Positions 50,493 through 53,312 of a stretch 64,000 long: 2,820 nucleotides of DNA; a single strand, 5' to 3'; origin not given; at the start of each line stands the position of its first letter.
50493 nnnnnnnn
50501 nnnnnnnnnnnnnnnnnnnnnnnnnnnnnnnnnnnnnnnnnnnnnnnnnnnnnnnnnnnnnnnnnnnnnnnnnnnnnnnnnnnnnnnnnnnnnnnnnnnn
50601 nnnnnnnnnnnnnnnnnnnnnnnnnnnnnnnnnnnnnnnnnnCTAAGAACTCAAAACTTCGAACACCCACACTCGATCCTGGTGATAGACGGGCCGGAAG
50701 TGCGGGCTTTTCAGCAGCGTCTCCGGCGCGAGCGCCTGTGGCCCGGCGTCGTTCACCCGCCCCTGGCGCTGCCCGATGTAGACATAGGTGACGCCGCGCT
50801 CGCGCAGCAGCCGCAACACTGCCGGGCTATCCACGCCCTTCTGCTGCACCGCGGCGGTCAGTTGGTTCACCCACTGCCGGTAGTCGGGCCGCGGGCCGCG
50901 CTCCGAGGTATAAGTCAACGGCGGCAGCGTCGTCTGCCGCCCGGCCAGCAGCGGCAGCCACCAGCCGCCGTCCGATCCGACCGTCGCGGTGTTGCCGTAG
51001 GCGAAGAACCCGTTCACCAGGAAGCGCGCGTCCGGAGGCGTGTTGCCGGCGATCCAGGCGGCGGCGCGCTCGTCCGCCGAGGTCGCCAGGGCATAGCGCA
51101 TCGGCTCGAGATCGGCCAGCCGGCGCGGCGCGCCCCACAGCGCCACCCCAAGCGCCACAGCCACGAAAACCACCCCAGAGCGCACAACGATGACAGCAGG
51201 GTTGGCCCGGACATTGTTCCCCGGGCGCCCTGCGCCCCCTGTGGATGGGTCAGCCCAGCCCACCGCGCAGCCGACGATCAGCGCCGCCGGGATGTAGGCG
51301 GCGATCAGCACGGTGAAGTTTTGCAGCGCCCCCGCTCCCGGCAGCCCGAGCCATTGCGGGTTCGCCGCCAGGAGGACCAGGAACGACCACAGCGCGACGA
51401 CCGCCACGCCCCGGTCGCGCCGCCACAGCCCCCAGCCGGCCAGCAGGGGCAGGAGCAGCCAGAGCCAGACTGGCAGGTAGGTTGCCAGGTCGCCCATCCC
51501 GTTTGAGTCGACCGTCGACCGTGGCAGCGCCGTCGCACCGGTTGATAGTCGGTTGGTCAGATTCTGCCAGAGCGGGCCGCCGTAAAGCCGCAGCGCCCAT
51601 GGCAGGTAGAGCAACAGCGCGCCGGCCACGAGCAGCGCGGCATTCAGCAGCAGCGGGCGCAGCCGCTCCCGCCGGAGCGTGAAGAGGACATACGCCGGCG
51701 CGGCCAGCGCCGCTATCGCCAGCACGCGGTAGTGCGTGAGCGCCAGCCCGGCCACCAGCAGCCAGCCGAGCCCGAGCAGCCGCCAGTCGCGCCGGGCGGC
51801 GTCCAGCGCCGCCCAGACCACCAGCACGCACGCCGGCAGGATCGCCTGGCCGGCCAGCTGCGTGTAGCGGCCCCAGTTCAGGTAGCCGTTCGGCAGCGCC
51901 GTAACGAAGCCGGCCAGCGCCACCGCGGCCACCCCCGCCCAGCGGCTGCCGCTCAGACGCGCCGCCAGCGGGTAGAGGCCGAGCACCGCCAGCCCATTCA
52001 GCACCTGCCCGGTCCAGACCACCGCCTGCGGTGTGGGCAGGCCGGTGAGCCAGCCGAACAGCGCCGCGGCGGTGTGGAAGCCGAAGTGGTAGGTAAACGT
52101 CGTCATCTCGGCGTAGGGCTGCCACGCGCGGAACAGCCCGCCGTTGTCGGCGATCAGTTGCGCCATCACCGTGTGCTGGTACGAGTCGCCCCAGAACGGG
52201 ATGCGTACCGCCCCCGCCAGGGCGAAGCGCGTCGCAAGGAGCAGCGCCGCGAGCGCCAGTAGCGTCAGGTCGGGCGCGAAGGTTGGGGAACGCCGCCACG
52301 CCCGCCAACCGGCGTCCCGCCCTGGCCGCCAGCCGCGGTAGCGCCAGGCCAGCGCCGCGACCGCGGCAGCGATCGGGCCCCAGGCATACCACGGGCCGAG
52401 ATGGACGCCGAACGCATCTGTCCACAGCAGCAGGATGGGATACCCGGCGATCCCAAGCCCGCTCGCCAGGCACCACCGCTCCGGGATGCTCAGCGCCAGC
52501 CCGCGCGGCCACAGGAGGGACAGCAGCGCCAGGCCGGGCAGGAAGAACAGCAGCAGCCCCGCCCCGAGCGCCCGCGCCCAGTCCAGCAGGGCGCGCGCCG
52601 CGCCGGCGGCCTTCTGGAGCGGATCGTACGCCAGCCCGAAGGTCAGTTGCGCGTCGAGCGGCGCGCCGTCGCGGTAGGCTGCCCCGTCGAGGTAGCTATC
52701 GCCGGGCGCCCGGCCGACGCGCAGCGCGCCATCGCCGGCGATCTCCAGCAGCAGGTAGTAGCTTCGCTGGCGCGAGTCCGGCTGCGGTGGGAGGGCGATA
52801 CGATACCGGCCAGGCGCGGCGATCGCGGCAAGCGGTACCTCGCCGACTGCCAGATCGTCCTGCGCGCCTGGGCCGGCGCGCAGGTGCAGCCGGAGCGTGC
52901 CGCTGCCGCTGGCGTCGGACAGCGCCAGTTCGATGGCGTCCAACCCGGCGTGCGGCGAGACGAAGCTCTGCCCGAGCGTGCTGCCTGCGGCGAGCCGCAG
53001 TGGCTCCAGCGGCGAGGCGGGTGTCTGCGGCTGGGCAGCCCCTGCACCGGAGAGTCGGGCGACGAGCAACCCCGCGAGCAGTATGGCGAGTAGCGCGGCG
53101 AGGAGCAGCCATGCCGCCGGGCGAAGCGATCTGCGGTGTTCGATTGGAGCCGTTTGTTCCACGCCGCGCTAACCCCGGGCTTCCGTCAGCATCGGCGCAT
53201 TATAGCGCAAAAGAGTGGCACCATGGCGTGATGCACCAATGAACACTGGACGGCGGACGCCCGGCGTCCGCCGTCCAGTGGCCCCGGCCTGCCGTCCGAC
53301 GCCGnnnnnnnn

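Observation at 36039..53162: Three paralogous GT-C-type polytopic membrane proteins, a small GT2 and a flippase-like protein: a candidate lipid-linked-sugar extracytoplasmic glycosylation module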

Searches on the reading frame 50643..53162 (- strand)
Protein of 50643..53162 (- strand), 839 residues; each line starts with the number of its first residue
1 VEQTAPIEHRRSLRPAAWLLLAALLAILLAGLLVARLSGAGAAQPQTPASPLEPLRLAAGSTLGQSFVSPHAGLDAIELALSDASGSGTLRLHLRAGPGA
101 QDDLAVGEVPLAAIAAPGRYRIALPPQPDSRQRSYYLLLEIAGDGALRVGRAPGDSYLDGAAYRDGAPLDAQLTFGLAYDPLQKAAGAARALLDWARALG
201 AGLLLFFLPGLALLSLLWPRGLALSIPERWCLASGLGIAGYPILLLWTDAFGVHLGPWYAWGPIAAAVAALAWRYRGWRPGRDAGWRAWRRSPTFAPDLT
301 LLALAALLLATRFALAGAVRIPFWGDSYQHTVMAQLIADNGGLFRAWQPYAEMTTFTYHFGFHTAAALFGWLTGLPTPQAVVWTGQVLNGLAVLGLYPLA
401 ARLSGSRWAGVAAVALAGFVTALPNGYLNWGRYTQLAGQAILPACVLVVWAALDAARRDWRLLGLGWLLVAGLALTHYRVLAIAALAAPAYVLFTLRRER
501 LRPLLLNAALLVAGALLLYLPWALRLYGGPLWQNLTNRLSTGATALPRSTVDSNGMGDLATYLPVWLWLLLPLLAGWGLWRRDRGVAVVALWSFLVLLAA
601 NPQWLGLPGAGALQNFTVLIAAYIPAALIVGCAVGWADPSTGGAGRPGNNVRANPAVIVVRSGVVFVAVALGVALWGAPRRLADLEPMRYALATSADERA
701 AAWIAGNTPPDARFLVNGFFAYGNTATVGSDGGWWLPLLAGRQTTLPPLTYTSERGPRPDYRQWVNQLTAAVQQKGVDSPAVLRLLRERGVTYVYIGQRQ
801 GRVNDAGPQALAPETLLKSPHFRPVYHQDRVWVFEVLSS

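Call 5: search_protein_families(library=pfam, proteins=[window:50643-53162:-], max_evalue=0.01)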
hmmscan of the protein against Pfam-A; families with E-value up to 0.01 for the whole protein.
window:50643-53162:- (839 aa): 1 family
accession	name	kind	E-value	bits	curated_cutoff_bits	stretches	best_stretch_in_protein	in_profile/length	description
PF20176.3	DUF6541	-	1.4e-20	73.6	29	1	204-832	2-640/646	Family of unknown function (DUF6541)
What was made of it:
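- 50643..53162 (-): DUF6541 paralogue B (839 aa): N-terminal signal anchor, extracytoplasmic CBM-like beta-sandwich (aa ~55-180), GT-C membrane domain, C-terminal extracytoplasmic domain. Pfam PF20176 E 1.4e-20 (call 5).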

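Call 10: search_protein_families(library=ncbifam, proteins=[window:50643-53162:-], max_evalue=0.1)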
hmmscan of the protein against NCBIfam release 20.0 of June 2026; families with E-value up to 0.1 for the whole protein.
window:50643-53162:- (839 aa): 0 families

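Call 11: search_solved_structures(query=window:50643-53162:-, max_evalue=10)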
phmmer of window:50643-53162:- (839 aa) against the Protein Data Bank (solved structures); distinct sequences matched with E-value up to 10: 0.

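Call 14: find_homologous_proteins(query=window:50643-53162:-, max_evalue=0.001)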
Query window:50643-53162:- (839 aa): 548 proteins with E <= 0.001 among 8000 candidates; the best 120 are listed.
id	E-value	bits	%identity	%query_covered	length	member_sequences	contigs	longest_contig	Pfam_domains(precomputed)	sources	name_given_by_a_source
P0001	0.0e+0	1849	100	100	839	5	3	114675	PF20176.4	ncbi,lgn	-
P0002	1.9e-260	885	55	93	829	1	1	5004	-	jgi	jgi:hypothetical protein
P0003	2.7e-255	868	52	94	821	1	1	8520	-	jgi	jgi:hypothetical protein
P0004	1.6e-252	859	53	94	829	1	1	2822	-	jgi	-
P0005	8.8e-251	853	51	97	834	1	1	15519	-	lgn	-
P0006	6.7e-249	847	52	94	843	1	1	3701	PF20176.4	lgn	-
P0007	5.4e-247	840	50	97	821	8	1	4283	-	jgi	-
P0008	1.3e-246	839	51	94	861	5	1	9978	-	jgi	jgi:hypothetical protein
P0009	5.2e-243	827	51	94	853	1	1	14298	-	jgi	jgi:hypothetical protein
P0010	9.3e-243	826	48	97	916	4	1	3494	-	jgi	jgi:hypothetical protein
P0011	6.3e-242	823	50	94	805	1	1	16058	-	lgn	-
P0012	2.9e-240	818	53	93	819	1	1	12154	PF20176.4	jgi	jgi:hypothetical protein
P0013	5.1e-238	811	48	95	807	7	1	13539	-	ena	-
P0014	4.5e-237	807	50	97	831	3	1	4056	PF20176.4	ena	-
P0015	5.0e-237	807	50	93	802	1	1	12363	PF07760.17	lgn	-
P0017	1.8e-236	805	51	95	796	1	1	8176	PF20176.4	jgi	jgi:hypothetical protein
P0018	2.8e-236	805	52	95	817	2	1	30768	PF20176.4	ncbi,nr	ncbi:MAG TPA: hypothetical protein ENI39_04475 [Anaerolineae bacterium]|nr:hypothetical protein [Ana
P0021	6.2e-234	797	50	95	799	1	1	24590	PF20176.4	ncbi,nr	ncbi:MAG: DUF6541 family protein [Chloroflexota bacterium]|nr:DUF6541 family protein [Chloroflexota 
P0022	6.4e-234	797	50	94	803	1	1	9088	PF20176.4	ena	-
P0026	1.2e-231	789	47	97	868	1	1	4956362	-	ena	-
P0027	2.5e-231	788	50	95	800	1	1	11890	PF07760.17,PF20176.4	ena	-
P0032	9.1e-230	783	50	94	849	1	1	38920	PF07760.17,PF20176.4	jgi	jgi:hypothetical protein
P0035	1.6e-227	776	49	95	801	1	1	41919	PF20176.4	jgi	jgi:hypothetical protein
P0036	2.0e-227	775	50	98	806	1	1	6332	PF20176.4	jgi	jgi:hypothetical protein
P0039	1.2e-226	773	48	97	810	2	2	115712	PF07760.17,PF20176.4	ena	-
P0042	3.2e-226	772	48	93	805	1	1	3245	PF20176.4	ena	-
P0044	1.5e-225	769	49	96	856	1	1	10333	PF20176.4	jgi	jgi:hypothetical protein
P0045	1.6e-225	769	48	96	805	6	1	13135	PF20176.4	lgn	-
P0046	1.9e-225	769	48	97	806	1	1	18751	PF20176.4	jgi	-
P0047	1.9e-225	769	49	95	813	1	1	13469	PF20176.4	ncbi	-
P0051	6.0e-225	767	49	96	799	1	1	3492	PF20176.4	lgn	-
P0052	1.3e-224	766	49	97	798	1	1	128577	PF20176.4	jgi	jgi:hypothetical protein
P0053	3.3e-224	765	49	97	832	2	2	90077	PF20176.4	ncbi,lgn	-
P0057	8.3e-224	764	48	95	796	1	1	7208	PF20176.4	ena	-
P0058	1.8e-223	762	49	97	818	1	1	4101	PF20176.4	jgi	-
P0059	2.1e-223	762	48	96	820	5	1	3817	PF07760.17,PF20176.4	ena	-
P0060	2.3e-223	762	49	95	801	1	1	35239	PF20176.4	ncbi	-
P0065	5.9e-222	757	48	95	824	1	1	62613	PF20176.4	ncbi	-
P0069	5.3e-221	754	47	95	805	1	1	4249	PF20176.4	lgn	-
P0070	9.5e-221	753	47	94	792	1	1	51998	PF20176.4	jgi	jgi:hypothetical protein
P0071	9.9e-221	753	47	95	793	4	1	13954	PF20176.4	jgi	jgi:hypothetical protein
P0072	1.0e-220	753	48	93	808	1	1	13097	PF20176.4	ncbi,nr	ncbi:MAG: hypothetical protein KKC18_00215 [Chloroflexi bacterium]|nr:hypothetical protein [Chlorofl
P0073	1.2e-220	753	48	94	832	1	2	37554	PF07760.17,PF20176.4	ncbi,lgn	ncbi:MAG: DUF6541 family protein [Anaerolineae bacterium]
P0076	1.4e-219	750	49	93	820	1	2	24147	PF20176.4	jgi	-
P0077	1.5e-219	749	48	96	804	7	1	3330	PF20176.4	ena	-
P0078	2.8e-219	749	47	93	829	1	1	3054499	PF20176.4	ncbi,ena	-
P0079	6.4e-219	747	49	99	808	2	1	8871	PF07760.17,PF20176.4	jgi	jgi:hypothetical protein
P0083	1.4e-218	746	47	95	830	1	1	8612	PF20176.4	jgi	jgi:hypothetical protein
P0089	8.9e-218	744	46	97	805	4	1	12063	PF20176.4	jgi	jgi:hypothetical protein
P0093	3.7e-216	738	48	95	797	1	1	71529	PF20176.4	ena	-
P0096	9.6e-216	737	48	93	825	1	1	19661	PF20176.4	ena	-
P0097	1.0e-215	737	48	95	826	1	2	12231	PF07760.17,PF20176.4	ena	-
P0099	1.7e-215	736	48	95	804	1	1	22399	PF20176.4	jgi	-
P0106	1.4e-214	733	48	93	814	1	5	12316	PF20176.4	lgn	-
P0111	4.5e-214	731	46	97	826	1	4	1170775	PF20176.4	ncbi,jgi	jgi:hypothetical protein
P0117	4.2e-213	728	49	94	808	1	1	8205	PF20176.4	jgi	jgi:hypothetical protein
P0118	6.3e-213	728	46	97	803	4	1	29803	PF07760.17,PF20176.4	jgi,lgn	-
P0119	9.0e-213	727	48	94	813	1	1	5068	PF20176.4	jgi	jgi:hypothetical protein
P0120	1.1e-212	727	46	95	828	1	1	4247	PF20176.4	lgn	-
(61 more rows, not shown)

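Call 17: find_encoding_contigs(protein=P0001, flank=10000, max_places=3)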
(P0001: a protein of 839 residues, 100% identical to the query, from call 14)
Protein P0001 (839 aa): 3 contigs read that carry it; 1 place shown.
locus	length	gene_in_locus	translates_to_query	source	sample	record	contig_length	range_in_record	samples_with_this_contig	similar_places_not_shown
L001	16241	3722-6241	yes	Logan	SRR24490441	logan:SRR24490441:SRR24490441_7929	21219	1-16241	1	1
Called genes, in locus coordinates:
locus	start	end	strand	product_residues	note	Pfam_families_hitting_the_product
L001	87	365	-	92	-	PF01037:AsnC_trans_reg, PF03927:NapD (weak), PF22482:AsnC_trans_reg_3 (weak)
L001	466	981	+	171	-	PF22741:PTP-NADK, PF22784:PTP-SAK, PF00782:DSPc, PF22785:Tc-R-P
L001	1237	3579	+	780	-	PF07676:PD40 (faint), PF26549:Tricorn_N (faint), PF24135:DUF7402 (weak)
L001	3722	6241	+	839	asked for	PF20176:DUF6541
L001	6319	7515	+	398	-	PF13439:Glyco_transf_4, PF13579:Glyco_trans_4_4, PF20706:GT4-conflict, PF00534:Glycos_transf_1, PF13692:Glyco_trans_1_4, PF13524:Glyco_trans_1_2 (weak)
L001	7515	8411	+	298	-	PF00535:Glycos_transf_2, PF13641:Glyco_tranf_2_3, PF13632:Glyco_trans_2_3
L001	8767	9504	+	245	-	-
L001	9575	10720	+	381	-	PF13489:Methyltransf_23, PF07021:MetW (weak), PF08241:Methyltransf_11, PF08242:Methyltransf_12, PF13649:Methyltransf_25, PF13847:Methyltransf_31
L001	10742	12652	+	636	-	PF13231:PMT_2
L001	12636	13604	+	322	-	-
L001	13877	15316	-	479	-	-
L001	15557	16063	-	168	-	PF00932:LTD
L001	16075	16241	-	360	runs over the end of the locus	PF13439:Glyco_transf_4, PF13579:Glyco_trans_4_4, PF00534:Glycos_transf_1, PF13692:Glyco_trans_1_4, PF13524:Glyco_trans_1_2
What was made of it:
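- Tried and rejected: ORF 47380..48117 (245 aa, called as a gene on the Logan contig, call 17) was rejected as spurious.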

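Call 18: find_encoding_contigs(protein=P0026, flank=10000, max_places=1)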
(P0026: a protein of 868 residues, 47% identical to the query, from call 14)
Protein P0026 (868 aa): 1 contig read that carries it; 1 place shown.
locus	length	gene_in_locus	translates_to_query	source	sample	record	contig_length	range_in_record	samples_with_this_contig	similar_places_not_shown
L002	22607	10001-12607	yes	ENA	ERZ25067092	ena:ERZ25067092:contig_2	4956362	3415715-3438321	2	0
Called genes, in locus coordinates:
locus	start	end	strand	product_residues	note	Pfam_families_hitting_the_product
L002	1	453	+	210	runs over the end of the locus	PF08239:SH3_3 (weak)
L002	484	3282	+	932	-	PF00929:RNase_T, PF00270:DEAD (weak), PF04851:ResIII (faint), PF06733:DEAD_2 (weak), PF13307:Helicase_C_2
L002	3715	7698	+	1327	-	PF01551:Peptidase_M23, PF04151:PPC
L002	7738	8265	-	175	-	PF01609:DDE_Tnp_1, PF13612:DDE_Tnp_1_3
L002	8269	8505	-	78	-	-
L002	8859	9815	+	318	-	PF00535:Glycos_transf_2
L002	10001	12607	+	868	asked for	-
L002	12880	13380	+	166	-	-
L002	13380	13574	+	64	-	-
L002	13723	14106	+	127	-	-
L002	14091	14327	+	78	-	-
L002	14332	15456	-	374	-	PF13439:Glyco_transf_4, PF13579:Glyco_trans_4_4, PF20706:GT4-conflict (weak), PF00534:Glycos_transf_1, PF13692:Glyco_trans_1_4, PF13524:Glyco_trans_1_2 (weak)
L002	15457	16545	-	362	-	PF00534:Glycos_transf_1, PF13692:Glyco_trans_1_4, PF13524:Glyco_trans_1_2 (weak)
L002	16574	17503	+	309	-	PF00535:Glycos_transf_2, PF13641:Glyco_tranf_2_3, PF13632:Glyco_trans_2_3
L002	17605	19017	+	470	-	PF18986:DUF5719 (weak)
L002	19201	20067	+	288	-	PF04055:Radical_SAM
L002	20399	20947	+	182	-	-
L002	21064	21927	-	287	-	-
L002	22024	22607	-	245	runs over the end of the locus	PF13489:Methyltransf_23, PF13847:Methyltransf_31, PF08241:Methyltransf_11, PF08242:Methyltransf_12, PF13649:Methyltransf_25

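Call 19: find_encoding_contigs(protein=P0078, flank=10000, max_places=1)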
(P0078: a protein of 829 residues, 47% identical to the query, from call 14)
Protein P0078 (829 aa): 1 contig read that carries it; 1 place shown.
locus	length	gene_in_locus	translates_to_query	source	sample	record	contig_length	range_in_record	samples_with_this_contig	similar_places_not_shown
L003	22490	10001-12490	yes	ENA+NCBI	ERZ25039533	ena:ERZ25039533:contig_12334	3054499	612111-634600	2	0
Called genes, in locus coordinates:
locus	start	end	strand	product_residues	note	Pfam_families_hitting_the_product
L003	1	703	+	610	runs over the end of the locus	-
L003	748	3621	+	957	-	PF00690:Cation_ATPase_N, PF00122:E1-E2_ATPase, PF00702:Hydrolase, PF13246:Cation_ATPase, PF12710:HAD (weak), PF00689:Cation_ATPase_C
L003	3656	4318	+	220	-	PF02254:TrkA_N, PF02080:TrkA_C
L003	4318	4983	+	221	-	PF02254:TrkA_N, PF02080:TrkA_C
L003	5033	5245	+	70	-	-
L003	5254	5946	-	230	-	PF00072:Response_reg, PF00486:Trans_reg_C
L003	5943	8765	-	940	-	PF02702:KdpD, PF13493:DUF4118, PF13185:GAF_2 (weak), PF13492:GAF_3, PF00512:HisKA, PF02518:HATPase_c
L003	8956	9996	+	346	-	PF00535:Glycos_transf_2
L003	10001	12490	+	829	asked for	PF20176:DUF6541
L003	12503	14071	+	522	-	-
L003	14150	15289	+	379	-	PF13439:Glyco_transf_4, PF13579:Glyco_trans_4_4, PF00534:Glycos_transf_1, PF13692:Glyco_trans_1_4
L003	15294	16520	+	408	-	PF13439:Glyco_transf_4, PF13579:Glyco_trans_4_4, PF00534:Glycos_transf_1, PF13692:Glyco_trans_1_4, PF13524:Glyco_trans_1_2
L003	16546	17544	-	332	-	PF00685:Sulfotransfer_1, PF13469:Sulfotransfer_3 (faint)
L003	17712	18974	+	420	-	PF01943:Polysacc_synt, PF13440:Polysacc_synt_3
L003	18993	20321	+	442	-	PF04230:PS_pyruv_trans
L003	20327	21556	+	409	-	PF13439:Glyco_transf_4, PF13579:Glyco_trans_4_4 (weak), PF00534:Glycos_transf_1, PF13692:Glyco_trans_1_4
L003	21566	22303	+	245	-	PF13489:Methyltransf_23, PF08241:Methyltransf_11, PF13649:Methyltransf_25 (weak), PF08242:Methyltransf_12 (weak), PF13847:Methyltransf_31 (weak)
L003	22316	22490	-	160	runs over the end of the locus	PF13620:CarboxypepD_reg (faint)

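Call 20: find_encoding_contigs(protein=P0111, flank=10000, max_places=1)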
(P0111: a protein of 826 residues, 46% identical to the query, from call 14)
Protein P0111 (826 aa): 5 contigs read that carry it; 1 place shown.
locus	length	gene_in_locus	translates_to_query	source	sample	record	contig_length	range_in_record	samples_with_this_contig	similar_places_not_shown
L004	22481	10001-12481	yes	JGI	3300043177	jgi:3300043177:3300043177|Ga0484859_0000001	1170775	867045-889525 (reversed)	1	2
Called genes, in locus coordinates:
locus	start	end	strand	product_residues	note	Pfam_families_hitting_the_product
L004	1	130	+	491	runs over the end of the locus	PF02347:GDC-P, PF00266:Aminotran_5 (faint), PF21478:GcvP2_C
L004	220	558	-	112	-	-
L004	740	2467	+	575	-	PF00485:PRK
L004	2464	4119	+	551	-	PF00246:Peptidase_M14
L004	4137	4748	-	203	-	-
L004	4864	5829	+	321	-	PF00072:Response_reg, PF13487:HD_5, PF01966:HD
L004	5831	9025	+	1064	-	PF01551:Peptidase_M23, PF17957:Big_7 (faint), PF04151:PPC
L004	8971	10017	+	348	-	PF00535:Glycos_transf_2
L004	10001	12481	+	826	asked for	PF20176:DUF6541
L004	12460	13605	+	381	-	PF13439:Glyco_transf_4, PF13579:Glyco_trans_4_4, PF00534:Glycos_transf_1, PF13692:Glyco_trans_1_4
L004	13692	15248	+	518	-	-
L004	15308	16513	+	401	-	PF13439:Glyco_transf_4, PF13579:Glyco_trans_4_4, PF00534:Glycos_transf_1, PF13692:Glyco_trans_1_4, PF13524:Glyco_trans_1_2 (weak)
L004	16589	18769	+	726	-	PF01266:DAO (weak), PF01593:Amino_oxidase, PF13450:NAD_binding_8, PF03275:GLF (weak), PF00535:Glycos_transf_2, PF10111:Glyco_tranf_2_2 (weak), PF13641:Glyco_tranf_2_3, PF13632:Glyco_trans_2_3, +1 more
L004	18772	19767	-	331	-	-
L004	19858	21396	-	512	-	PF01943:Polysacc_synt, PF01554:MatE, PF13440:Polysacc_synt_3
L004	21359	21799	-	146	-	-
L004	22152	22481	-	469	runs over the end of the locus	-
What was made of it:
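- Larger versions of the cluster carry Wzx-type flippases, a pyruvyl transferase and a sulfotransferase, which is typical of polysaccharide loci (calls 19, 20).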
